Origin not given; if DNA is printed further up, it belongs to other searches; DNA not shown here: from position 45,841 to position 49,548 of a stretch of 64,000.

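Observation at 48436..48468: polC lacks the DEDDh proofreading exonuclease domain; the PHP halves are fused directly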

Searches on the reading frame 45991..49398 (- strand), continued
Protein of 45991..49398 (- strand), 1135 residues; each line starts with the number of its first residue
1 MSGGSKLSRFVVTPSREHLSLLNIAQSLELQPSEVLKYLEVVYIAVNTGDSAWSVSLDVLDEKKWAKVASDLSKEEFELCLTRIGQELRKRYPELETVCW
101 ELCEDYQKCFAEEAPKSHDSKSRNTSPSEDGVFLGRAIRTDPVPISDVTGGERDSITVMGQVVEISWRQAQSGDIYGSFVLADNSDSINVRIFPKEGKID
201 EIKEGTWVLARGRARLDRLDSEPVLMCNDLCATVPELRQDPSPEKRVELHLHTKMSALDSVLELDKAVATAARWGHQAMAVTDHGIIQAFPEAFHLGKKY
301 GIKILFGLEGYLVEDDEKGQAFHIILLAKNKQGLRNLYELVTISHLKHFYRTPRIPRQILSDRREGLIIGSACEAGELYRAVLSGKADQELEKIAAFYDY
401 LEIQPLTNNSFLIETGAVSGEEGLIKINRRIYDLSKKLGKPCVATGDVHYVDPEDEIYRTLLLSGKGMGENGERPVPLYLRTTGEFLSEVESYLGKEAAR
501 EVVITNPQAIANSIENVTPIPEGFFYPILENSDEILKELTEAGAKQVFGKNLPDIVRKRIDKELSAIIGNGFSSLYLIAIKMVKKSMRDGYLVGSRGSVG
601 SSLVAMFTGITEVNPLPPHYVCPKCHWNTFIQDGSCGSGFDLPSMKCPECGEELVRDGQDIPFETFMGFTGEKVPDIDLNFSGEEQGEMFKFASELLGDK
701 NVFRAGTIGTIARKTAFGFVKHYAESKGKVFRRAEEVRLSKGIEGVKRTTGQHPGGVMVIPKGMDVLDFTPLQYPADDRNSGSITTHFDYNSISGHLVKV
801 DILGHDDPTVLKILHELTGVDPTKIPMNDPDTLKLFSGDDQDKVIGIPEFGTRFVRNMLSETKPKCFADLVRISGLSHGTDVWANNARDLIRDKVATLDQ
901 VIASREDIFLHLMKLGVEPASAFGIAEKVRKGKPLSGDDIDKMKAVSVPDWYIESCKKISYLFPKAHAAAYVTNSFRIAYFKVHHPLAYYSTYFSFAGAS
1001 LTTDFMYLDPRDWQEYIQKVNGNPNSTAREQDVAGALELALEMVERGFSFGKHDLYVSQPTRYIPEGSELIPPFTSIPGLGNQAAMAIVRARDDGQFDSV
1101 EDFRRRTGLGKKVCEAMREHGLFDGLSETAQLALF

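Call 44: predict_structure(alignment_id=A1)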
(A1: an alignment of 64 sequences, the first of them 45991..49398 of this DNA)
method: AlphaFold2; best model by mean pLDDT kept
length: 1135 residues; sequences in the alignment: 64
mean_pLDDT: 89.2   pTM: 0.76
mean pLDDT of the five models: 89.2, 88.9, 88.3, 87.8, 87.6
residues with pLDDT >= 90: 724; 70-90: 361; 50-70: 21; < 50: 29
segments of 3 or more residues with pLDDT < 50: 1-7, 113-129, 470-472
pLDDT, mean of each block of 10 residues (from residue 1): 47 86 90 88 91 93 89 87 92 90 86 40 35 89 92 92 90 86 93 86 91 89 93 90 96 90 95 97 95 96 97 85 97 98 93 93 98 94 95 97 94 89 96 97 96 92 73 73 96 97 98 96 87 96 96 95 93 92 92 81 94 94 95 88 95 95 83 78 86 89 90 90 88 94 86 84 92 89 88 84 86 94 92 93 90 88 91 85 76 88 91 90 89 88 94 89 90 95 96 86 90 94 85 92 94 93 93 92 91 90 91 90 85 53
secondary structure, 60 per line:
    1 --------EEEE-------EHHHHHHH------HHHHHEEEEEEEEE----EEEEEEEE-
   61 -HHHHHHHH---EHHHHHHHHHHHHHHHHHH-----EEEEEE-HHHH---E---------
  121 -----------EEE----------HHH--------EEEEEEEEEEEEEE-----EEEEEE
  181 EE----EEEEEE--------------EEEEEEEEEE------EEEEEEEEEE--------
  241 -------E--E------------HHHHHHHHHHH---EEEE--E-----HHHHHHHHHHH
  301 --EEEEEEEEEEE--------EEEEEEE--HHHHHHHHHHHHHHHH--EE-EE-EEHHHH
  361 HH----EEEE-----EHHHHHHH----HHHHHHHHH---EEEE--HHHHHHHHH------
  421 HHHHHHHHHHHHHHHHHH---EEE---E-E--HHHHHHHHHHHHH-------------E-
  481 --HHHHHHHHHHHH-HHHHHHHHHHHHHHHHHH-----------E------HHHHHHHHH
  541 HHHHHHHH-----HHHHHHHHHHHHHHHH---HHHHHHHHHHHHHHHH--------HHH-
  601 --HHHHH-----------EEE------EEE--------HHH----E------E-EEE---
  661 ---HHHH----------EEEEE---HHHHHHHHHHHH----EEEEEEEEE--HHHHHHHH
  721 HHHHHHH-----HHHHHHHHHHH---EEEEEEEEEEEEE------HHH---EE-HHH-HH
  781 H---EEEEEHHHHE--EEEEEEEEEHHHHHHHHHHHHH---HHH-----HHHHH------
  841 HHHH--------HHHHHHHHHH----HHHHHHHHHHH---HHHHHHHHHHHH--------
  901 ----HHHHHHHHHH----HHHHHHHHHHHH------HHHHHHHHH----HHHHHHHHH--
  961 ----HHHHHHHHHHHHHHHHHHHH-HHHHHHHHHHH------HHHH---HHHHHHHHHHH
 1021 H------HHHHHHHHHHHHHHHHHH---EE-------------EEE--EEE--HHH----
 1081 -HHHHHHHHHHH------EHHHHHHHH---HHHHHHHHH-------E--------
elements in order (helices of 4 or more, strands of 3 or more residues): E9-12 H21-27 H34-38 E39-47 E52-59 H62-69 H74-91 E97-102 H104-107 E132-134 E156-169 E175-182 E187-192 E207-216 E223-232 H264-274 E278-281 H290-300 E303-313 E322-328 H331-346 H357-362 E367-370 H377-383 H388-396 E400-403 H406-414 H421-438 E442-444 H453-465 H483-494 H496-513 H532-548 H554-569 H573-588 H603-607 E619-621 E628-630 E655-657 H664-667 E678-682 H686-697 E702-710 H713-727 H733-743 E747-759 E785-789 H790-793 E797-805 H806-818 H830-834 H841-844 H853-862 H867-877 H881-892 H905-914 H919-930 H937-945 H950-958 H965-984 H986-996 H1003-1006 H1010-1021 H1028-1045 E1064-1066 E1069-1071 H1082-1092 H1100-1107 H1111-1119
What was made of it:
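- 49078..49380 (-): N-terminal domain (residues 7-107), probably PolC NTD subdomain I. Subdomain II appears to be missing. The AlphaFold model is confident here, with pLDDT about 86-93 (call 44).
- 48934..49077 (-): Linker (residues 108-155), partly disordered, ending in the conserved segment just before the OB fold. pLDDT is below 50 for residues 113-129 (call 44).
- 48703..48933 (-): OB-fold domain (residues 156-232), N-terminal to PHP as is typical of PolC. Beta strands at 156-232 in the model (call 44).
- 48436..48459 (-): Junction loop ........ (residues 314-321). It replaces the ~200-aa DnaQ-like exonuclease insert of canonical PolC. In the model, strands 303-313 and 322-328 flank an 8-residue loop with block pLDDT 85 (call 44).
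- Strands 303-313 and 322-328 are joined by a short loop (call 44).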

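Call 46: fold_search(model_id=the predicted structure, library=pdb)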
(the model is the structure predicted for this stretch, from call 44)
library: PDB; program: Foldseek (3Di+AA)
matches with E <= 10: 1271; with E <= 0.001: 47
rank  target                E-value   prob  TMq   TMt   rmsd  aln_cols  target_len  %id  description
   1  3f2b_A                0.0e+00  1.00  0.82  0.93   2.9      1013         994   48  DNA Polymerase PolC from Geobacillus kaustophilus complex with DNA, dGTP, Mg and Zn (released 2009-01-20)
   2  3f2c_A                0.0e+00  1.00  0.81  0.92   2.8      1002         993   49  DNA Polymerase PolC from Geobacillus kaustophilus complex with DNA, dGTP and Mn (released 2009-01-20)
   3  9qpc_A               7.2e-101  1.00  0.83  0.78   2.8      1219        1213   38  DNA polymerase with inhibitor (released 2025-09-24)
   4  9qrl_A                5.6e-93  1.00  0.76  0.79   2.6      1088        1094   41  DNA polymerase with inhibitor #2 (released 2025-09-24)
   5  9qrn_A                1.4e-86  1.00  0.74  0.76   3.0      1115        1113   39  DNA polymerase without DNA or inhibitor (released 2025-09-24)
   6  2hpi                  4.1e-44  1.00  0.57  0.57   6.9      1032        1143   22  Eubacterial and Eukaryotic Replicative DNA Polymerases are not Homologous: X-ray Structure of DNA Polymerase III (released 2006-09-19)
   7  7pu7_A                3.1e-43  1.00  0.60  0.64   5.5      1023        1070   20  DNA polymerase from M. tuberculosis (released 2022-02-23)
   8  5lew                  7.4e-43  1.00  0.61  0.74   5.3      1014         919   21  DNA polymerase (released 2017-10-25)
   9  4iqj_D                1.4e-42  1.00  0.57  0.55   6.8      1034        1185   21  Structure of PolIIIalpha-Tauc-DNA complex suggests an atomic model of the replisome (released 2013-03-13)
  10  3e0d_A                1.5e-42  1.00  0.59  0.58   6.5      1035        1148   21  Insights into the Replisome from the Crystral Structure of the Ternary Complex of the Eubacterial DNA Polymerase III a (released 2008-09-23)
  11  4iqj_C                3.6e-42  1.00  0.58  0.56   6.8      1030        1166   21  Structure of PolIIIalpha-Tauc-DNA complex suggests an atomic model of the replisome (released 2013-03-13)
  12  4iqj_A                4.8e-41  1.00  0.57  0.56   6.7      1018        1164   22  Structure of PolIIIalpha-Tauc-DNA complex suggests an atomic model of the replisome (released 2013-03-13)
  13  4jom                  1.0e-40  1.00  0.59  0.72   5.6       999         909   21  Structure of E. coli Pol III 3mPHP mutant (released 2013-05-29)
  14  4iqj_B                2.4e-40  1.00  0.57  0.56   6.7      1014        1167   22  Structure of PolIIIalpha-Tauc-DNA complex suggests an atomic model of the replisome (released 2013-03-13)
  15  2hnh                  1.3e-39  1.00  0.59  0.72   5.8      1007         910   20  Crystal structure of the catalytic alpha subunit of E. coli replicative DNA polymerase III (released 2006-09-19)
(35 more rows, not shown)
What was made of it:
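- Closest known: Engineered Geobacillus kaustophilus PolC delta-N delta-Exo. Same: The model superposes with TM 0.93 (target-normalised) and rmsd 2.9 A (call 46).
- Foldseek best hit is 3F2B, TM 0.93 normalised to the target, rmsd 2.9 A (call 46).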

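Call 52: search_protein_representatives(protein=window:45991-49398:-)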
Query: 1135 residues. Proteins with E-value up to 0.001 (for the whole library): 18702; up to 1e-10: 10798; up to 1e-30: 2622. The best 150 are listed.
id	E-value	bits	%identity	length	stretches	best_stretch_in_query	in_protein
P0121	0.0e+00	1089.4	50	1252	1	117-1132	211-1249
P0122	0.0e+00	1076.4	50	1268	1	115-1135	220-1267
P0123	0.0e+00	1031.7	50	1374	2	296-1135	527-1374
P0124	0.0e+00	1016.5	46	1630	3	314-1135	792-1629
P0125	0.0e+00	1013.8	47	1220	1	123-1135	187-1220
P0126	5.3e-294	994.7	49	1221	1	166-1135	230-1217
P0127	2.0e-293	992.8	50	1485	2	318-1133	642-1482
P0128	1.5e-288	976.7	48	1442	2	321-1135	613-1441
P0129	5.3e-287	971.5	51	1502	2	300-1135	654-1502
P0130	5.5e-286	968.2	46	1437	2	314-1135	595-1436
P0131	6.3e-286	968.0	44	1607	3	315-1135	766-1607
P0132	3.1e-284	962.4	47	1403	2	320-1135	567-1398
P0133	4.1e-283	958.7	47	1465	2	322-1133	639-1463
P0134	9.2e-282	954.2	46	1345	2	311-1135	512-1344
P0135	1.6e-281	953.4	50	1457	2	312-1135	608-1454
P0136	2.0e-281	953.1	48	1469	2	315-1135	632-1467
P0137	1.0e-280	950.7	47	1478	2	318-1135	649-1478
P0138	8.1e-280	947.8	48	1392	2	318-1135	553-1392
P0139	3.2e-279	945.8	48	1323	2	316-1135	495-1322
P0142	2.4e-275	933.0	46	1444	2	319-1135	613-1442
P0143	9.7e-275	931.0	49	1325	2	286-1135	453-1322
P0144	3.7e-274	929.0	49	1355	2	318-1135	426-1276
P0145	4.3e-274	928.8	48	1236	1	122-1135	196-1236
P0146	6.2e-274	928.3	50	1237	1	233-1135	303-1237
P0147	1.1e-273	927.5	46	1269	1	141-1135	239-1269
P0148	1.1e-272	924.1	46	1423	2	294-1135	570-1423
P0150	2.3e-271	919.8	46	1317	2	320-1135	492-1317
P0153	3.0e-270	916.1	47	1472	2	320-1135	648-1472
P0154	1.6e-269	913.7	49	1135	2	298-1135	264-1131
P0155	6.1e-269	911.7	46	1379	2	320-1135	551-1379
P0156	2.1e-267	906.7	47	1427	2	319-1135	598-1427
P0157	8.8e-267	904.6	47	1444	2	320-1133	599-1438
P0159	1.2e-266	904.1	47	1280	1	126-1135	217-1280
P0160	1.2e-265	900.9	44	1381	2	319-1135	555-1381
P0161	6.3e-265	898.5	45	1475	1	105-1135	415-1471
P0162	2.7e-264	896.3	48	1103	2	296-1135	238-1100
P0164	1.3e-261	887.5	43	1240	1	100-1135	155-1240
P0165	3.5e-261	886.1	50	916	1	286-1135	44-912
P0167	3.1e-260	882.9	47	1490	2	302-1135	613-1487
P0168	1.5e-258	877.3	45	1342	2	298-1135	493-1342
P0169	3.2e-258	876.2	48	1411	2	298-1135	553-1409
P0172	3.7e-257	872.7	49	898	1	300-1135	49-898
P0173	6.7e-257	871.9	44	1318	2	320-1135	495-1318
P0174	1.7e-256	870.5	45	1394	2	322-1135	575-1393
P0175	4.8e-256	869.0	48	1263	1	201-1135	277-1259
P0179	6.7e-253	858.6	43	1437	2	320-1135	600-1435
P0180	1.6e-252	857.4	43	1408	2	317-1135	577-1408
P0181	5.3e-252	855.7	45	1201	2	635-1135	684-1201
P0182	1.3e-251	854.3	45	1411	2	316-1135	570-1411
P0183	1.4e-251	854.3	43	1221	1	122-1135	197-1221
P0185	2.4e-250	850.2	45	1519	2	317-1135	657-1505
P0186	2.9e-250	849.9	43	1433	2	321-1135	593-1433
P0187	3.5e-250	849.6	45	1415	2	288-1135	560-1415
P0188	5.6e-249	845.6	49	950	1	312-1135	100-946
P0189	6.7e-249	845.4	43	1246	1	169-1135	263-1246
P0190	1.5e-248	844.3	44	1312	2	319-1135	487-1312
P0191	2.8e-248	843.3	48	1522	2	317-1135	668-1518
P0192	7.6e-248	841.9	45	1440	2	320-1135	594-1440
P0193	4.8e-247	839.2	47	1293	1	201-1135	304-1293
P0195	2.1e-246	837.1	44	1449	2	291-1135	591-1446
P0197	1.8e-245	834.0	49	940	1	287-1135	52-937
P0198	6.9e-245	832.1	43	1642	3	318-1135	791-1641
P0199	9.4e-245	831.7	43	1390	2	322-1135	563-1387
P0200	4.4e-244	829.4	43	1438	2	299-1135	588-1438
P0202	5.8e-243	825.7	44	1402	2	322-1135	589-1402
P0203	1.4e-242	824.4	43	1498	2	318-1135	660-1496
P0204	4.5e-242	822.8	44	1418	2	317-1135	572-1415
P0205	2.1e-241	820.6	44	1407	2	323-1135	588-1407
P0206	2.8e-241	820.2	46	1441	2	317-1135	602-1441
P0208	1.9e-240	817.4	46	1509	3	637-1135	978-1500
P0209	7.0e-240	815.5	45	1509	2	318-1135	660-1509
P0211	1.3e-238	811.3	45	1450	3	479-1135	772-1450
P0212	1.6e-238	811.0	41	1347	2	315-1135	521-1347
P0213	1.1e-237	808.2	44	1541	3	557-1135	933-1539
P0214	2.2e-237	807.3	45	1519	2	317-1135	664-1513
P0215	2.3e-237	807.2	45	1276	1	133-1135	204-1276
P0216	6.9e-237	805.6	44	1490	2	321-1135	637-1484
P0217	1.1e-236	805.0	42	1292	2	289-1135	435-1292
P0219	5.5e-236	802.6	44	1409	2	318-1135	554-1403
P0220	3.7e-235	799.9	42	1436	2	285-1135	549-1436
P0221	2.0e-234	797.5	44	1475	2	321-1135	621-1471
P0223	1.9e-233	794.2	47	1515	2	320-1135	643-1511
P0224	7.8e-233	792.2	43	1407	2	318-1135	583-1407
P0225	4.7e-232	789.6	44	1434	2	318-1135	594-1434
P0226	5.5e-231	786.0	42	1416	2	324-1135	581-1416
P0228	2.5e-230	783.9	42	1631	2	306-1135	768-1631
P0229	3.0e-230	783.6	45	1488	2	322-1135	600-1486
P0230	6.6e-230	782.5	43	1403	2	319-1135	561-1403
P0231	1.8e-229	781.1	42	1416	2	317-1135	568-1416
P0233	3.4e-228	776.8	42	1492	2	313-1135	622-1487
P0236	9.1e-228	775.4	45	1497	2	317-1129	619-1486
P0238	2.8e-225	767.2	42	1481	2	321-1135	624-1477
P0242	8.8e-223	758.9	44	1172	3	523-1129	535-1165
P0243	4.9e-222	756.4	40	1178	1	144-1119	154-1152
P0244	3.0e-221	753.8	44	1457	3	478-1135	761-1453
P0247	2.1e-220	751.0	42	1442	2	317-1135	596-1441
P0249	8.6e-220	749.0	46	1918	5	732-1135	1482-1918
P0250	1.7e-219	748.0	43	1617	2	313-1135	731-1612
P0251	9.9e-219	745.5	44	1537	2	320-1135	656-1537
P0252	2.3e-218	744.3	42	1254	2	323-1135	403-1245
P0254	3.3e-217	740.4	40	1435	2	323-1135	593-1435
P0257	1.6e-214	731.5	42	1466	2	315-1135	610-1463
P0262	4.3e-213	726.8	41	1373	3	352-1128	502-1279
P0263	4.7e-213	726.7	42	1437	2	321-1135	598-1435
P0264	1.7e-212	724.8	46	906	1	302-1135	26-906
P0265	3.9e-211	720.3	43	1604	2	322-1135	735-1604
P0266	4.2e-211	720.2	43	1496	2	321-1135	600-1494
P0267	1.7e-210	718.2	41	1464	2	300-1135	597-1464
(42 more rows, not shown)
